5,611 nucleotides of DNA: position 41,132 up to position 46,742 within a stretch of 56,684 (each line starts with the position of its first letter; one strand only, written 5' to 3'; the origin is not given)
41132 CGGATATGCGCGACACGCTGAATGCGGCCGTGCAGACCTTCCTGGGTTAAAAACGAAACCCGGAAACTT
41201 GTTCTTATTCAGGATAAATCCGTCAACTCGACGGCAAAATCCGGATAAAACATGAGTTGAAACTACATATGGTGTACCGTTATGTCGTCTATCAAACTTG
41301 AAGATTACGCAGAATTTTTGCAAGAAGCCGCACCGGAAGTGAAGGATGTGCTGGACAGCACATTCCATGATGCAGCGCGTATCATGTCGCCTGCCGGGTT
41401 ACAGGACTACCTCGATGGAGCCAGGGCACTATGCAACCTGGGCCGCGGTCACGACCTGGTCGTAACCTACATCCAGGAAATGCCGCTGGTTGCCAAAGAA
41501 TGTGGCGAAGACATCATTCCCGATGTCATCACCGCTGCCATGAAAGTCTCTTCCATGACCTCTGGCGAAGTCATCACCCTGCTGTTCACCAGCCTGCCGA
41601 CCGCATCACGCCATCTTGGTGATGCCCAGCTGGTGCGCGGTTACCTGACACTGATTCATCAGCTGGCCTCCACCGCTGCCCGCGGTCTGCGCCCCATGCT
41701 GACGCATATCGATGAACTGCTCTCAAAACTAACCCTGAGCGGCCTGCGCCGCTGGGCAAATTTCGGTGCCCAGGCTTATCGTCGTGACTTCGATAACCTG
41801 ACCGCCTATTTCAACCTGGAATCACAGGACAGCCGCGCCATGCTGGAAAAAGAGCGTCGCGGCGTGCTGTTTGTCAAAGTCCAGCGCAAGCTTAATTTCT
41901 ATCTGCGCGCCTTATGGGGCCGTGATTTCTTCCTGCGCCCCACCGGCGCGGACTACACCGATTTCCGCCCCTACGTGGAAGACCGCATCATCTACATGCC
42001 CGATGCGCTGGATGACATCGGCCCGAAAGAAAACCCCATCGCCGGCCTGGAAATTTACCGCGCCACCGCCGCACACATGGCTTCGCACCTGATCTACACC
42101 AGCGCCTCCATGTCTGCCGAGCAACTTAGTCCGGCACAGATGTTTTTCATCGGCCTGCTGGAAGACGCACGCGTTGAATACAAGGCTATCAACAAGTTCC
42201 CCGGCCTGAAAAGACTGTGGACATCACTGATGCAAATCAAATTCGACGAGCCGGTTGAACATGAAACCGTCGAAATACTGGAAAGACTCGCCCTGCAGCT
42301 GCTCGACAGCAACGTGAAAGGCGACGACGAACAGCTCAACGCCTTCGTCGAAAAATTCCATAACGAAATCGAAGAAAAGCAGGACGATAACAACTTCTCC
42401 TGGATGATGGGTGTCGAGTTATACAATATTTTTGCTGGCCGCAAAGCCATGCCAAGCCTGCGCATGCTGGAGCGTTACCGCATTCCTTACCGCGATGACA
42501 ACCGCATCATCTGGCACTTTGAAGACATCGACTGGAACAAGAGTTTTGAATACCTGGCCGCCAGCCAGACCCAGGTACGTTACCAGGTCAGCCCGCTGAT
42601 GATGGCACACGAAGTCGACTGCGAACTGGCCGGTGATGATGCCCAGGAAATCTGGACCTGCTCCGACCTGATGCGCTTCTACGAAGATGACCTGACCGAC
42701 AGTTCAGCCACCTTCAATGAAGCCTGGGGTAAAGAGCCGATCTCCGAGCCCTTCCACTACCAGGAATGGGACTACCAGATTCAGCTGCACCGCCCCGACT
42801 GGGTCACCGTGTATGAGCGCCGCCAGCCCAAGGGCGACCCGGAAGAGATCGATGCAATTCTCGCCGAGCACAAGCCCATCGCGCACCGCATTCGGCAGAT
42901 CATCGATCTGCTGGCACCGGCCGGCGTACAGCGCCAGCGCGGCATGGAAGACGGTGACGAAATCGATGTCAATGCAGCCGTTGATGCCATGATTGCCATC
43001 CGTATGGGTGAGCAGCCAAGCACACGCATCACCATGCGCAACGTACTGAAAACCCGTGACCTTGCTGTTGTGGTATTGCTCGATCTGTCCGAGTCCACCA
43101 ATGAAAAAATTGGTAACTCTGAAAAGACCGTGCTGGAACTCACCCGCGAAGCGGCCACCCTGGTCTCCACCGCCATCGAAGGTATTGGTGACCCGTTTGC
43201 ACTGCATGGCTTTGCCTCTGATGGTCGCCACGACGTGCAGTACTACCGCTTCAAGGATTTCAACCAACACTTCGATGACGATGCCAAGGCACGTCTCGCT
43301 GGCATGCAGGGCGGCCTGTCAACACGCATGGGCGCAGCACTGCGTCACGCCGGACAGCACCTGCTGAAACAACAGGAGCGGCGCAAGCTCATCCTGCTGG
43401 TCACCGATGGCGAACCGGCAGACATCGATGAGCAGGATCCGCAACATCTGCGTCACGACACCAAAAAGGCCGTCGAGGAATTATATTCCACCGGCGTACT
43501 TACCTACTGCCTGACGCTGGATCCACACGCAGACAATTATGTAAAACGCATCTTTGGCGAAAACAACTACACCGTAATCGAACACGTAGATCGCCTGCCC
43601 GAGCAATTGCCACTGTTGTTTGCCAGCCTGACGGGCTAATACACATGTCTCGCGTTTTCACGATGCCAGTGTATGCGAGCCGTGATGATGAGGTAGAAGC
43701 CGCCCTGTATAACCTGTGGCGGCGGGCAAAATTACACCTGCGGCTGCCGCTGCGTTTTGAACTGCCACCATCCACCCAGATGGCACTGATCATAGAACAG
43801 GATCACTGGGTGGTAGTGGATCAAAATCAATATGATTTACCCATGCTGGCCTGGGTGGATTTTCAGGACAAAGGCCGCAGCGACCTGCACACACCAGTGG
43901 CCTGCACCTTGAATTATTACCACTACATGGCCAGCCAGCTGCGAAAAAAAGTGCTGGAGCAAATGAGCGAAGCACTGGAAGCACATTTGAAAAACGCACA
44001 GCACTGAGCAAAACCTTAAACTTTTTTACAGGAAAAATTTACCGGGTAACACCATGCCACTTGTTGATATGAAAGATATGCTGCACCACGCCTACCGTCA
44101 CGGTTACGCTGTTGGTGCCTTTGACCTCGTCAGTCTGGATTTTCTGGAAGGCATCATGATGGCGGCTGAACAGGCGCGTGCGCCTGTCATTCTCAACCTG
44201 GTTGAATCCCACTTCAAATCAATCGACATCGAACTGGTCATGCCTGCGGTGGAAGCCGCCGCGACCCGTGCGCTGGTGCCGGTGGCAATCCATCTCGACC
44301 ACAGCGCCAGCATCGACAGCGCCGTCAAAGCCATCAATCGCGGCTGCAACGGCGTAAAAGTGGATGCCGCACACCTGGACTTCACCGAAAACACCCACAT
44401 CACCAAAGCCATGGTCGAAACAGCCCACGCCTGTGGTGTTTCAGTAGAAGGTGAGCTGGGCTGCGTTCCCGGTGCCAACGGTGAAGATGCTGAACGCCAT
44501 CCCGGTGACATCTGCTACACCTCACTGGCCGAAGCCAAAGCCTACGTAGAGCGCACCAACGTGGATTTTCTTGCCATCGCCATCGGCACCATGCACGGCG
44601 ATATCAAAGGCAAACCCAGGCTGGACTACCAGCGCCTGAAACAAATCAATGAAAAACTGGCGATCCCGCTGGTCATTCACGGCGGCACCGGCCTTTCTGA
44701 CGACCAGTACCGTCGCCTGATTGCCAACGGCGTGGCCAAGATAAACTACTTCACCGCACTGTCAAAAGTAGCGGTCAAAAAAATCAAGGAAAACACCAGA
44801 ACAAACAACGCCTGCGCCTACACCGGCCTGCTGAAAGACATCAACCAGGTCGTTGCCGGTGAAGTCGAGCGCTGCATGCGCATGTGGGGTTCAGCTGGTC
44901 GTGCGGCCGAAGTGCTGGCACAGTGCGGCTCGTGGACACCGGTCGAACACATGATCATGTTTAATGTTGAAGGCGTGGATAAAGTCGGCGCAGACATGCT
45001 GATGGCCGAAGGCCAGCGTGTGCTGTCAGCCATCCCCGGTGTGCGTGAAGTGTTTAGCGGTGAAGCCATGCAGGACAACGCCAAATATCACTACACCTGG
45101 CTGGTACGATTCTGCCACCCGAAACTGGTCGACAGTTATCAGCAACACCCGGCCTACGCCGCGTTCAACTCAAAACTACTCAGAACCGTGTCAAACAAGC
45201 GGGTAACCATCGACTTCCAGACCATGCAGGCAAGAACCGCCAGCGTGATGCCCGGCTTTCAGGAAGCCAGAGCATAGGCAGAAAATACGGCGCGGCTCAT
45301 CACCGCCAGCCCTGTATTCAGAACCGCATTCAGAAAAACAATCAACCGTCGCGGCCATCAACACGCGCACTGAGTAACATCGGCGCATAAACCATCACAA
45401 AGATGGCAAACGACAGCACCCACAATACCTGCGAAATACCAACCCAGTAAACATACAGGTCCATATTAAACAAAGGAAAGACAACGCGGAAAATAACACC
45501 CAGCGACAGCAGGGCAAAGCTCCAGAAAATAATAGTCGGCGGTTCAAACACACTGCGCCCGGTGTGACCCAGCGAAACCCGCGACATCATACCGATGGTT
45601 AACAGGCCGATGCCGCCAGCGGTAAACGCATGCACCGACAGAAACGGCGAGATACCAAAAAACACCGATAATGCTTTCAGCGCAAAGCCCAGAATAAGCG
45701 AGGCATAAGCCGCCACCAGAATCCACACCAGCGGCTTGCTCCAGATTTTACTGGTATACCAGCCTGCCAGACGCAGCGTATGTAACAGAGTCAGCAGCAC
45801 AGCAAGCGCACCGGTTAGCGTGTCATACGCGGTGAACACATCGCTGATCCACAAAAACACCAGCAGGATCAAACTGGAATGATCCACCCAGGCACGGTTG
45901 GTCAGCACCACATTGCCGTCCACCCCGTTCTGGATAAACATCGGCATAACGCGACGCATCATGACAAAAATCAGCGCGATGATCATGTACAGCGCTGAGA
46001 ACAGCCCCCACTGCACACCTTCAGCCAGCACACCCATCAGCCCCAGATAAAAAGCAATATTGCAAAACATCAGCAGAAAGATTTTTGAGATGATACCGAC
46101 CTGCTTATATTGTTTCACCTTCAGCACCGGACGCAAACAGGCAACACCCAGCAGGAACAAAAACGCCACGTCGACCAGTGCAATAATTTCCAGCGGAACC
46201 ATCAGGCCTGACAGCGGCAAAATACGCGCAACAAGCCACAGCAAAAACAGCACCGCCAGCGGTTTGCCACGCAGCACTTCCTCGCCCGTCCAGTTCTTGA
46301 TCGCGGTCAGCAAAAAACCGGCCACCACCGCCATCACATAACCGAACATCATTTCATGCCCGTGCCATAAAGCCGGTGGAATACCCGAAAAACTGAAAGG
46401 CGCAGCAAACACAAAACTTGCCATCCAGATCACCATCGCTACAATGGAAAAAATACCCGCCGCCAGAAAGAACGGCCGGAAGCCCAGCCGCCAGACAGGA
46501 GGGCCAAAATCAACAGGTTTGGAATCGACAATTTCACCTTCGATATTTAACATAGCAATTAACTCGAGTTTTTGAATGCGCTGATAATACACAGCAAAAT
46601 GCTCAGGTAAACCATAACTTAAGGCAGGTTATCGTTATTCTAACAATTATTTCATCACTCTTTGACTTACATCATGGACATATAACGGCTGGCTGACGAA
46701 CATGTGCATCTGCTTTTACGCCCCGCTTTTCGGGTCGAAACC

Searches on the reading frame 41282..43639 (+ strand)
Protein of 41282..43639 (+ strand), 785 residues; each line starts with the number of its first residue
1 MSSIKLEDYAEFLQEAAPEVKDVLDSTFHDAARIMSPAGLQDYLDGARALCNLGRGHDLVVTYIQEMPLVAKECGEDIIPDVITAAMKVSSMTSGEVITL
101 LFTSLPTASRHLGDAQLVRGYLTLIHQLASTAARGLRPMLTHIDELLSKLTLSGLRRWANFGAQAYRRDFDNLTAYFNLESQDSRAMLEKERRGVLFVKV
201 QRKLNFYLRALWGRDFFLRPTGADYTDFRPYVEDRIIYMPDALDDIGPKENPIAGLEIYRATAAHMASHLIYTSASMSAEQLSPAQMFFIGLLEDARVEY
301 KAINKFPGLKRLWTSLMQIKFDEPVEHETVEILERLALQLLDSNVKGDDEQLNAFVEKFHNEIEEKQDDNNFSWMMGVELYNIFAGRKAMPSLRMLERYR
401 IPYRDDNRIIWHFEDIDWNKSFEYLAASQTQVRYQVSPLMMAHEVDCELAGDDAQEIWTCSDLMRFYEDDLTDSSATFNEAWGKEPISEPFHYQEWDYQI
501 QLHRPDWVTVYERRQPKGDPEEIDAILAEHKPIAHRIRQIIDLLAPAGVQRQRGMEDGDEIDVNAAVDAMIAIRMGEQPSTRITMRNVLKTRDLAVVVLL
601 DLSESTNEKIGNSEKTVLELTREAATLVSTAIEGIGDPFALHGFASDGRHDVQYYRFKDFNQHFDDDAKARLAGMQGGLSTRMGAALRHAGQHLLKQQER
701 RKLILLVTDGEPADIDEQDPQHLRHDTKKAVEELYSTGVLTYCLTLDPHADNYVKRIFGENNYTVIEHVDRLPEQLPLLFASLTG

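Call 71: search_protein_families(library=pfam, proteins=[window:41282-43639:+], max_evalue=0.00001)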
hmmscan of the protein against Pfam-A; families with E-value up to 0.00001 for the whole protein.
window:41282-43639:+ (785 aa): 2 families
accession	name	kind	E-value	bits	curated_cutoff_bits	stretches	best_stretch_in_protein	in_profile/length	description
PF00092.34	VWA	-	1.1e-09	39.2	23.8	1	596-762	2-155/174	von Willebrand factor type A domain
PF13519.12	VWA_2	-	3.2e-06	28.2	27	0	596-711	1-107/107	von Willebrand factor type A domain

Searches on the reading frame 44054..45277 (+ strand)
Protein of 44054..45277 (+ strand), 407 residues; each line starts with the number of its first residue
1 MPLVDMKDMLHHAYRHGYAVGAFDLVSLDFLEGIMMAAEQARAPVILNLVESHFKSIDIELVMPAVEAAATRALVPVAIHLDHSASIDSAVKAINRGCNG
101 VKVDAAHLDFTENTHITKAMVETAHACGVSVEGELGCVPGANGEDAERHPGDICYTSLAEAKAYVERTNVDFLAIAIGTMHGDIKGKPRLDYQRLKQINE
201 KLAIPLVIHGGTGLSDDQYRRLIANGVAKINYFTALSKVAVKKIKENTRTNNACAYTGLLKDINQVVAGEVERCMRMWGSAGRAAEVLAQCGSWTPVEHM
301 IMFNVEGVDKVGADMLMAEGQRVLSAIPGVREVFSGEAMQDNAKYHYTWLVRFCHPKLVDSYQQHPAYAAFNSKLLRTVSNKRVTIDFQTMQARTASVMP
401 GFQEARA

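Call 71: search_protein_families(library=pfam, proteins=[window:44054-45277:+], max_evalue=0.00001)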
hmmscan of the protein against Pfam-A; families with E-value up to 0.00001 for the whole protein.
window:44054-45277:+ (407 aa): 2 families
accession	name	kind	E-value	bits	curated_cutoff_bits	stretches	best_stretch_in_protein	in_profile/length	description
PF01116.26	F_bP_aldolase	-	5.1e-81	272.7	25.5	1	4-283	1-277/277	Fructose-bisphosphate aldolase class-II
PF07876.18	Dabb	-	3.9e-08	34.3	25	1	297-389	1-95/96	Stress responsive A/B Barrel Domain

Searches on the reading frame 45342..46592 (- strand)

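Call 71: search_protein_families(library=pfam, proteins=[window:45342-46592:-], max_evalue=0.00001)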
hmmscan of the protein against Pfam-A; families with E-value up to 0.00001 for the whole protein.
window:45342-46592:- (416 aa): 1 family
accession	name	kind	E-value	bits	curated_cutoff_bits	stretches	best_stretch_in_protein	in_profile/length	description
PF05940.17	NnrS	-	1.2e-99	334.6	28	1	32-410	1-371/371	NnrS protein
